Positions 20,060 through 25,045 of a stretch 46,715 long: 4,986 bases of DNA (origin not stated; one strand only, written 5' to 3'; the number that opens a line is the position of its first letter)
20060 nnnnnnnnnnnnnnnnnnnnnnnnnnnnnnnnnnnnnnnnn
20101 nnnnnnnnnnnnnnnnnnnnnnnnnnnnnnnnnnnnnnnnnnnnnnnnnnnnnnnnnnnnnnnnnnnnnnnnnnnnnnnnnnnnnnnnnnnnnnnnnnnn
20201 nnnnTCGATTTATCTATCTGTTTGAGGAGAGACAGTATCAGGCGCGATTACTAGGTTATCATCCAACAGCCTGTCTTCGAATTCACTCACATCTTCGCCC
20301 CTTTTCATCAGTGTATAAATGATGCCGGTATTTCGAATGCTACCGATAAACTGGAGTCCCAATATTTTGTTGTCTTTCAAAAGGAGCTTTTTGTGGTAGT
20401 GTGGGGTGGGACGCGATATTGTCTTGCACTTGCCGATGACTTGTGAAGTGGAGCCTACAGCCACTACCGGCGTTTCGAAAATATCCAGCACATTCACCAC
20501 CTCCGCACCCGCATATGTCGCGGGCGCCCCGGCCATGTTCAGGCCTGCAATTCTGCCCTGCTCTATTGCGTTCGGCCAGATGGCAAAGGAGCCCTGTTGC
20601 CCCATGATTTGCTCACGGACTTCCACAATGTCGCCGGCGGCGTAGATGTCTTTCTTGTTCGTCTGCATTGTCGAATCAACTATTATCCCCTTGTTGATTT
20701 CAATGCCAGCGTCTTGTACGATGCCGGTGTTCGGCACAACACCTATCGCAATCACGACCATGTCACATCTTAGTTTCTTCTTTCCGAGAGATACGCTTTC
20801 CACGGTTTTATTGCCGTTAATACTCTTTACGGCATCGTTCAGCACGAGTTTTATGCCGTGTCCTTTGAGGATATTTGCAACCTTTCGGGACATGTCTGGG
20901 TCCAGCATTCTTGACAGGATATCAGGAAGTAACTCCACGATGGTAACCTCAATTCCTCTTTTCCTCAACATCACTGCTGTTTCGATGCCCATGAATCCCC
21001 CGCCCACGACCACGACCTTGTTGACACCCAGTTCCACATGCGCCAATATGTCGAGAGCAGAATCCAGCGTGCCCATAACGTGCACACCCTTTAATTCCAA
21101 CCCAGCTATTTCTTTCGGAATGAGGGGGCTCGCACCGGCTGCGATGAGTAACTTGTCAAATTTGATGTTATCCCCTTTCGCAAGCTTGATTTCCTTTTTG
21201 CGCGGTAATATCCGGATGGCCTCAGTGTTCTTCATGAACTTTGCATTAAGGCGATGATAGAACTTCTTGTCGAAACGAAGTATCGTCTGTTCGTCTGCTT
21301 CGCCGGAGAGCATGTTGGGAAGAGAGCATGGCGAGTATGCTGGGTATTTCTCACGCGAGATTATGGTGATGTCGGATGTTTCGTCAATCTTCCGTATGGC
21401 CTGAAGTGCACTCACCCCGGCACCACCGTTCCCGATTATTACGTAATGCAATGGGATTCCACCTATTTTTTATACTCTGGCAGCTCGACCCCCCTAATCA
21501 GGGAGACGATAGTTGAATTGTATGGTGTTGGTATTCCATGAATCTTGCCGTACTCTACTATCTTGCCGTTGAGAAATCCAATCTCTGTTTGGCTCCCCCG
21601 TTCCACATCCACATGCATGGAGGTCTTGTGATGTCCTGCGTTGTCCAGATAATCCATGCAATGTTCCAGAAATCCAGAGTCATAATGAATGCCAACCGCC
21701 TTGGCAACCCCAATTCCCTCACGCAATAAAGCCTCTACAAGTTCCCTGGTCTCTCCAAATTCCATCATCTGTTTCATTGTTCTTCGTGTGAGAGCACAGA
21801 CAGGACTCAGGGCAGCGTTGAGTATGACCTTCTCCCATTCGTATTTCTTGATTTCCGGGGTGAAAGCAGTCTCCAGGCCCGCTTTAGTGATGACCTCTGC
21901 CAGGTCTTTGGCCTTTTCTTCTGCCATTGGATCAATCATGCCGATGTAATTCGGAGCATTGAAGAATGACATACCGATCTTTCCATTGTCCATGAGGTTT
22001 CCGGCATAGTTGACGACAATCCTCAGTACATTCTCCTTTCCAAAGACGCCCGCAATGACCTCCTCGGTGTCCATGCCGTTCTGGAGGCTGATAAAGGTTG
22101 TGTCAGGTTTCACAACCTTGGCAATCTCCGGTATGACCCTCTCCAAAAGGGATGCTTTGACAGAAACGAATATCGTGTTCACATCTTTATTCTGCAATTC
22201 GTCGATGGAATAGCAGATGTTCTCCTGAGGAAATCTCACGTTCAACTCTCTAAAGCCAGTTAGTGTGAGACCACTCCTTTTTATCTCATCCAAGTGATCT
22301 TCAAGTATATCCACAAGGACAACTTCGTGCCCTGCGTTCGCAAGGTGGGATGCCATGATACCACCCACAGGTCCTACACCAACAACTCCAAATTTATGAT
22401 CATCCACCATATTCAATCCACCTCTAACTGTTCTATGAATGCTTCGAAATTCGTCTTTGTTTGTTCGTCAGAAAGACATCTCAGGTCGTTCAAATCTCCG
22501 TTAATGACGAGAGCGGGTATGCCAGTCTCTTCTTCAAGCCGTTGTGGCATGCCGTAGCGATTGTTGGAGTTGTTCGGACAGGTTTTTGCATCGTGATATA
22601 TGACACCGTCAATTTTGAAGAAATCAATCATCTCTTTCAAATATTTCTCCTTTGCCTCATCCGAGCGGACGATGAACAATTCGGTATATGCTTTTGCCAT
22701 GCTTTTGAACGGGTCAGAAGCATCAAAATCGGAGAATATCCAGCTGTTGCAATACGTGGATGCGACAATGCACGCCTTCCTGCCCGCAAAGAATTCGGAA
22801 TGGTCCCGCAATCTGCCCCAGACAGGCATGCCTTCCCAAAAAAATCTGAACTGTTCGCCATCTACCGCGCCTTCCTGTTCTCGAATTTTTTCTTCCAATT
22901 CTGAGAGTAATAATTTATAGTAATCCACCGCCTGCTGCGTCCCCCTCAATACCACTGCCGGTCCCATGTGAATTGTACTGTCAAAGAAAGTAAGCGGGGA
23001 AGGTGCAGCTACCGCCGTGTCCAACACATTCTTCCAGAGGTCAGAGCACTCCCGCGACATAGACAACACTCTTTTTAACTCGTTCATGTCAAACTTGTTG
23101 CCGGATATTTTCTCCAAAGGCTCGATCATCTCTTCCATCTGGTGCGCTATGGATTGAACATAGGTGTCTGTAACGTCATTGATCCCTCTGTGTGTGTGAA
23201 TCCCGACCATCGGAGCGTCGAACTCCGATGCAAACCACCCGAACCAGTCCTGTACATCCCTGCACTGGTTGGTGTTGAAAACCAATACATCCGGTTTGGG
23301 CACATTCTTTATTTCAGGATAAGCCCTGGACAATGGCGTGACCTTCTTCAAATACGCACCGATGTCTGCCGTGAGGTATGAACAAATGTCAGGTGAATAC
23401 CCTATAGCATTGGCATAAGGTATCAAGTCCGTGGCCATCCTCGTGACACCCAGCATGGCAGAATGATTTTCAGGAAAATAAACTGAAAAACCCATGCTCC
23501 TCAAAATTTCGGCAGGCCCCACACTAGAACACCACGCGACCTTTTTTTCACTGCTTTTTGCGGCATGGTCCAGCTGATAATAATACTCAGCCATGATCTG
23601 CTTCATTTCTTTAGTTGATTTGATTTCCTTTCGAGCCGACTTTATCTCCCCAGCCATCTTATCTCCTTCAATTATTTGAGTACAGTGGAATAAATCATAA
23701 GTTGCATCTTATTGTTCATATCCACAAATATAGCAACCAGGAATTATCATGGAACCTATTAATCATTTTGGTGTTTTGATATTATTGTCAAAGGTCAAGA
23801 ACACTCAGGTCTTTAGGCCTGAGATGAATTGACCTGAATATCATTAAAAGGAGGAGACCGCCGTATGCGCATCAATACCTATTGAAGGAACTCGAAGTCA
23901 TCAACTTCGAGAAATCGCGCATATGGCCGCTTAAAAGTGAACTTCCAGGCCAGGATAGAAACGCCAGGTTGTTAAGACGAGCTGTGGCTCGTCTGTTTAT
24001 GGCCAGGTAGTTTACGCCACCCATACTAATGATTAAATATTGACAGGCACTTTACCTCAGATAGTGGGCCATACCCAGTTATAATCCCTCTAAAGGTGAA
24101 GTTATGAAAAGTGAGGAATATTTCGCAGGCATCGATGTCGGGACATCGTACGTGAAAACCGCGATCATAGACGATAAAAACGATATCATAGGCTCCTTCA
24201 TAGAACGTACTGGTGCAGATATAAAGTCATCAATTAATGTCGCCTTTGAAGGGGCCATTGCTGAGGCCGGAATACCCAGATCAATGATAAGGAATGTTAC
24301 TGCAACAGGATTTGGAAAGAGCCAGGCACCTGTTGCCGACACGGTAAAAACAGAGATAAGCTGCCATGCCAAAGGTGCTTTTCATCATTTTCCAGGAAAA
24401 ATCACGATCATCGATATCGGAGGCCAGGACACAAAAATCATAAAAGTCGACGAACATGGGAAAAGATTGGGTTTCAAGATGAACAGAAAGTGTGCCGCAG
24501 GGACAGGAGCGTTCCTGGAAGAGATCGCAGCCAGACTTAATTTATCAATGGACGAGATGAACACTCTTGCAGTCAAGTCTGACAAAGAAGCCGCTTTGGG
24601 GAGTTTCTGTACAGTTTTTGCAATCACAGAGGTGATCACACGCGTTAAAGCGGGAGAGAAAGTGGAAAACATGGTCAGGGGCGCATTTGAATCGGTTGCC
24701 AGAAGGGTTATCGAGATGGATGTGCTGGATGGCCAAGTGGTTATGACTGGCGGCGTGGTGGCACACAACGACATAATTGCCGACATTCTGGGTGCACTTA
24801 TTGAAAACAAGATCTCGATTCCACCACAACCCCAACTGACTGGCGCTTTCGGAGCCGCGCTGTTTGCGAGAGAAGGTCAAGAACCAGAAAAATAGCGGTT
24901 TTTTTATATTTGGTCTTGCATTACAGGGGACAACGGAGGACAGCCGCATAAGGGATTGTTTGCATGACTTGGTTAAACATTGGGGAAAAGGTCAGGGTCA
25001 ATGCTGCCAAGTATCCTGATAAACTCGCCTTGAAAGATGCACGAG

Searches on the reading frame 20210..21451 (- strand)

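Call 7: search_protein_families(library=pfam, proteins=[window:20210-21451:-])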
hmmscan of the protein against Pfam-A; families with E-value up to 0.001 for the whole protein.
window:20210-21451:- (413 aa): 9 families
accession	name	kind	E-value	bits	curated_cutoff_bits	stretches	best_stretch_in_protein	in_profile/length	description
PF07992.20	Pyr_redox_2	-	6.4e-63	213.3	26.1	1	2-299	2-291/291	Pyridine nucleotide-disulphide oxidoreductase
PF00070.33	Pyr_redox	-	2.7e-21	76.3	22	1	145-222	1-79/82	Pyridine nucleotide-disulphide oxidoreductase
PF13738.12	Pyr_redox_3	-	6.5e-12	45.7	30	1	51-273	77-305/305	Pyridine nucleotide-disulphide oxidoreductase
PF01266.30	DAO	-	2.5e-10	40.9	27.9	1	145-173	1-29/353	FAD dependent oxidoreductase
PF03486.20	HI0933_like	-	8.7e-07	29.1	50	0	145-179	2-36/244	HI0933-like protein Rossmann domain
PF02737.24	3HCDH_N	-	0.00017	22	22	1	145-218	1-74/180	3-hydroxyacyl-CoA dehydrogenase, NAD binding domain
PF13450.12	NAD_binding_8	-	0.0004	21.1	21.9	0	148-178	1-31/68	NAD(P)-binding Rossmann-like domain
PF01494.25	FAD_binding_3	-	0.0005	19.8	22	0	145-174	3-32/349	FAD binding domain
PF00890.30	FAD_binding_2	-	0.00062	19.5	20.4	0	146-174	2-30/414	FAD binding domain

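Call 61: search_protein_families(library=ncbifam, proteins=[window:20210-21451:-], max_evalue=0.001)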
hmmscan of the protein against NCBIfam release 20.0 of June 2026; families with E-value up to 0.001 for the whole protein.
window:20210-21451:- (413 aa): 70 families (the best 25 are shown)
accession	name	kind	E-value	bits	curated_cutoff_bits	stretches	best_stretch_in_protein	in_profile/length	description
NF045765.1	PhenlGlyoxDHPadH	equivalog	1.7e-84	284.1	475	1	2-403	4-407/416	NADH-dependent phenylglyoxylate dehydrogenase subunit epsilon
TIGR03385.1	CoA_CoA_reduc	equivalog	8.1e-61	206.1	578.8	1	4-338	3-345/439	CoA-disulfide reductase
TIGR02374.1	nitri_red_nirB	equivalog_domain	4.5e-55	187.4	578.35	1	4-396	2-396/794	nitrite reductase large subunit NirB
NF046103.1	NOXase_Strep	equivalog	4.5e-51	174.2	600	1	4-338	3-343/442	H2O-forming NADH oxidase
NF007123.0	PRK09564.1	equivalog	3e-50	171.2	458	1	1-337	1-345/444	CoA-disulfide reductase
NF042949.2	3PPDioc_HcaD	equivalog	3.9e-49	167.4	450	1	2-313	3-312/386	3-phenylpropionate/cinnamic acid dioxygenase ferredoxin--NAD(+) reductase subunit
NF003437.0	PRK04965.1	equivalog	2.7e-47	161.6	392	1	3-283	5-282/378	NADH:flavorubredoxin reductase NorW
NF041682.1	ant_diox_AndAa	equivalog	4.7e-44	150.7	650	1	2-318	5-321/406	anthranilate 1,2-dioxygenase system ferredoxin--NAD(+) reductase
NF007286.0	PRK09754.1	equivalog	2.2e-38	132.1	447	1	3-314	6-314/400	phenylpropionate dioxygenase ferredoxin reductase subunit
NF010037.0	PRK13512.1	equivalog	1e-32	113.6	394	1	3-334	4-338/438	CoA-disulfide reductase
NF011565.0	PRK14989.1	subfamily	1.4e-31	109.4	883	1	3-391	6-396/847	nitrite reductase large subunit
TIGR02053.1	MerA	equivalog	1.9e-31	109.6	454.45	1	78-333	109-355/465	mercury(II) reductase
TIGR01350.1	lipoamide_DH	equivalog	7.7e-31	107.3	408.8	1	84-278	115-311/461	dihydrolipoyl dehydrogenase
NF004943.0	PRK06292.2-1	equivalog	1.5e-27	96.5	432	1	69-331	102-354/456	dihydrolipoyl dehydrogenase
NF040477.1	chlor_oxi_RclA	equivalog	2.9e-24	85.5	740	1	94-275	116-293/441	reactive chlorine resistance oxidoreductase RclA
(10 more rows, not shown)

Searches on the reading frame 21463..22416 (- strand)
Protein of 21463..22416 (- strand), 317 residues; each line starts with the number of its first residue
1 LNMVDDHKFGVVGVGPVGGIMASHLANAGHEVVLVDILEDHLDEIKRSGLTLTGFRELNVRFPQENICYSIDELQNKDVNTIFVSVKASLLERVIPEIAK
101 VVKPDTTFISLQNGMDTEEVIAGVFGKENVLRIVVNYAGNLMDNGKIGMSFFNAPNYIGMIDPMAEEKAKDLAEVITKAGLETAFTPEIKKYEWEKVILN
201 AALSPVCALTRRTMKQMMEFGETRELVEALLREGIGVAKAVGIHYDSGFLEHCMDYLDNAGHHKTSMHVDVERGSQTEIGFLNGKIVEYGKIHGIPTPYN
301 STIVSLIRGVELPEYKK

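Call 7: search_protein_families(library=pfam, proteins=[window:21463-22416:-])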
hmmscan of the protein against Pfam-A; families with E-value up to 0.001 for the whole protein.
window:21463-22416:- (317 aa): 9 families
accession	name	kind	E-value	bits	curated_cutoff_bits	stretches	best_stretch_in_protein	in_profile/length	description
PF08546.17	ApbA_C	-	2.7e-34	118.7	22.7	1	189-311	2-125/125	Ketopantoate reductase PanE/ApbA C terminal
PF02558.23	ApbA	-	1.2e-24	87.1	22.2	1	10-160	2-147/150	Ketopantoate reductase PanE/ApbA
PF03446.21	NAD_binding_2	-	7.8e-07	29.7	21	1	8-113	1-94/161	NAD binding domain of 6-phosphogluconate dehydrogenase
PF01210.29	NAD_Gly3P_dh_N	-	2.5e-06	28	23.1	1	10-118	3-109/158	NAD-dependent glycerol-3-phosphate dehydrogenase N-terminus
PF03721.20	UDPG_MGDP_dh_N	-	8.7e-06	25.9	27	1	8-51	2-45/187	UDP-glucose/GDP-mannose dehydrogenase family, NAD binding domain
PF03807.23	F420_oxidored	-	2.6e-05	25.2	21.6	1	8-114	1-94/94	NADP oxidoreductase coenzyme F420-dependent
PF02737.24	3HCDH_N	-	9.2e-05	22.9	22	1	9-47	2-40/180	3-hydroxyacyl-CoA dehydrogenase, NAD binding domain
PF13649.12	Methyltransf_25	-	0.00018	22.6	27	0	14-105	4-96/97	Methyltransferase domain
PF02254.24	TrkA_N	-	0.00074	20.3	23.8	0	11-50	3-42/116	TrkA-N domain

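Call 61: search_protein_families(library=ncbifam, proteins=[window:21463-22416:-], max_evalue=0.001)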
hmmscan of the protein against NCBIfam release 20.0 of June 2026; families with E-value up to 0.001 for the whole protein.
window:21463-22416:- (317 aa): 26 families (the best 25 are shown)
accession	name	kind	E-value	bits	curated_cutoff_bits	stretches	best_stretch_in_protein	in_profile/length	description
TIGR00745.1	apbA_panE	subfamily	1.5e-58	198.5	141.35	1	8-311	1-302/305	2-dehydropantoate 2-reductase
NF005088.0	PRK06522.1-2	subfamily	2.3e-44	151.7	371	1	10-308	4-299/308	2-dehydropantoate 2-reductase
NF005089.0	PRK06522.1-4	subfamily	1.2e-42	146.5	223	2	116-308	125-315/326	2-dehydropantoate 2-reductase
NF005091.0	PRK06522.2-2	equivalog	1.8e-42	145.6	252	1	8-309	3-295/302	2-dehydropantoate 2-reductase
NF005092.1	PRK06522.2-3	equivalog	1.6e-41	142.4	500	1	9-311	3-295/296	2-dehydropantoate 2-reductase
NF004887.0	PRK06249.1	equivalog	5.6e-37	127.6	360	1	5-304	4-304/316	putative 2-dehydropantoate 2-reductase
NF006083.0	PRK08229.1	equivalog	2.6e-35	122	371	2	8-244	4-232/341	2-dehydropantoate 2-reductase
NF005094.0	PRK06522.2-5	equivalog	2.8e-30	105.7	382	1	11-303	5-294/307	2-dehydropantoate 2-reductase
NF009542.0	PRK12921.1-4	equivalog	7.8e-27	94.3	288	1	9-309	4-281/286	oxidoreductase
NF005087.0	PRK06522.1-1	equivalog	9.6e-25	87.3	351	1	10-311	4-289/296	2-dehydropantoate 2-reductase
NF004311.0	PRK05708.1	equivalog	1.9e-21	76.2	378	1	8-304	4-290/305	putative 2-dehydropantoate 2-reductase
NF005093.0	PRK06522.2-4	equivalog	5e-21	75.4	308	1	7-312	4-298/304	2-dehydropantoate 2-reductase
NF009541.0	PRK12921.1-1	equivalog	7.3e-21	74.7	338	1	5-307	4-289/297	oxidoreductase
NF009543.0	PRK12921.1-5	equivalog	2e-20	73.2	339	1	8-309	2-301/305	oxidoreductase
NF005090.0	PRK06522.2-1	equivalog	2.7e-12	46.6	496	1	8-311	4-293/296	2-dehydropantoate 2-reductase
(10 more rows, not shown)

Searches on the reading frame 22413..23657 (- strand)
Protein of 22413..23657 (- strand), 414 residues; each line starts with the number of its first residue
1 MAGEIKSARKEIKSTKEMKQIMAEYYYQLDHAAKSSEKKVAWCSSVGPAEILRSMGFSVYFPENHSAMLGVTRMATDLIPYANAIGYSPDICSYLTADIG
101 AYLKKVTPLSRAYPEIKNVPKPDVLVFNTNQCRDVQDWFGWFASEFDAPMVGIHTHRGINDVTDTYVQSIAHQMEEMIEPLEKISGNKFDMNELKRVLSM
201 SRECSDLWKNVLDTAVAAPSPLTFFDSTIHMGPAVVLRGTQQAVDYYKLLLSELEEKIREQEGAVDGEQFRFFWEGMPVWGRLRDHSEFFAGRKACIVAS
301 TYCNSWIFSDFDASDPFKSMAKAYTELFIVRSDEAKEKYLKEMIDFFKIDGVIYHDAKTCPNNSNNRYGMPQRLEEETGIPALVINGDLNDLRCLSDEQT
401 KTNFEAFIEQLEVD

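Call 7: search_protein_families(library=pfam, proteins=[window:22413-23657:-])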
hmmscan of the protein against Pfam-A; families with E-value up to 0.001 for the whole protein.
window:22413-23657:- (414 aa): 1 family
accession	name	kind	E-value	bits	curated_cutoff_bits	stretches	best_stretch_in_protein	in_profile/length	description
PF06050.19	HGD-D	-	2.2e-66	225.2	28.4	1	47-411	4-342/342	2-hydroxyglutaryl-CoA dehydratase, D-component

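Call 47: search_protein_families(library=ncbifam, proteins=[window:22413-23657:-], max_evalue=0.00001)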
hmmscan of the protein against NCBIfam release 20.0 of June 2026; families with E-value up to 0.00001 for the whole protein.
window:22413-23657:- (414 aa): 4 families
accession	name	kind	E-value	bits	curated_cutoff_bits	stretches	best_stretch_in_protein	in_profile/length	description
NF052455.1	HyiscapDhHadB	equivalog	7.9e-69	232.2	750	1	13-412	3-395/398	(R)-2-hydroxyisocaproyl-CoA dehydratase subunit alpha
TIGR02260.1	benz_CoA_red_B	equivalog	1.4e-47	162.3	486.55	1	14-408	7-410/413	benzoyl-CoA reductase subunit B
TIGR03191.1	benz_CoA_bzdO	equivalog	2.7e-21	76.3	448.6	1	17-284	11-274/430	benzoyl-CoA reductase, bzd-type, subunit O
NF040772.1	double_cubane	equivalog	5.3e-18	65.2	350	1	167-411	126-372/372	double-cubane-cluster-containing anaerobic reductase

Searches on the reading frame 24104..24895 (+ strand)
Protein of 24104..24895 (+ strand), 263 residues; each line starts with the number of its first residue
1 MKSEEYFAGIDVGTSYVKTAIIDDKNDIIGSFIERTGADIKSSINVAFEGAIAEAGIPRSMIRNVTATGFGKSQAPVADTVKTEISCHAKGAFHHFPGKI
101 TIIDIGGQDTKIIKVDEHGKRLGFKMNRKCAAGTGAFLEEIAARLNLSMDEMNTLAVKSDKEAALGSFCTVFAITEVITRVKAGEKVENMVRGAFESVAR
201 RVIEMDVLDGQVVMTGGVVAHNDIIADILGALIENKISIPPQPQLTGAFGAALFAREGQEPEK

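Call 7: search_protein_families(library=pfam, proteins=[window:24104-24895:+])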
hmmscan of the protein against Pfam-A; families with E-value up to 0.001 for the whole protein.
window:24104-24895:+ (263 aa): 1 family
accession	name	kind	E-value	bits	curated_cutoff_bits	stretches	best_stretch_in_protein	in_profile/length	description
PF01869.26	BcrAD_BadFG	-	1.9e-48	165.8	31.5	1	9-255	2-271/271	BadF/BadG/BcrA/BcrD ATPase family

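Call 61: search_protein_families(library=ncbifam, proteins=[window:24104-24895:+], max_evalue=0.001)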
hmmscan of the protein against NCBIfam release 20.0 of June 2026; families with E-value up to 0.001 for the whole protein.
window:24104-24895:+ (263 aa): 8 families
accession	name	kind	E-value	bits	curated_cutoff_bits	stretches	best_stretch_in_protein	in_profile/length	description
TIGR00241.1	CoA_E_activ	domain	5.5e-62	209.5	125.4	1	8-253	3-247/248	acyl-CoA dehydratase activase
TIGR02259.1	benz_CoA_red_A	equivalog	2e-40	138.8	578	1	63-255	231-432/432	benzoyl-CoA reductase subunit A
TIGR02261.1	benz_CoA_red_D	equivalog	1.6e-36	125.9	312.85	1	8-254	4-261/262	benzoyl-CoA reductase subunit D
TIGR03286.1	methan_mark_15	hypoth_equivalog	9.8e-36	123.6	455.75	1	7-255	146-401/404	methanogenesis marker 15 protein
TIGR03192.1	benz_CoA_bzdQ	equivalog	1.5e-34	119.8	380.2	1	8-255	35-286/293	benzoyl-CoA reductase, bzd-type, subunit Q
NF011660.0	PRK15080.1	equivalog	0.00028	20.2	182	0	3-52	28-76/277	ethanolamine utilization protein EutJ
NF007251.0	PRK09698.1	equivalog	0.00037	19.8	253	0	2-48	3-49/304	allose kinase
TIGR01312.1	XylB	equivalog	0.0008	18.1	380.25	0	9-32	2-25/481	xylulokinase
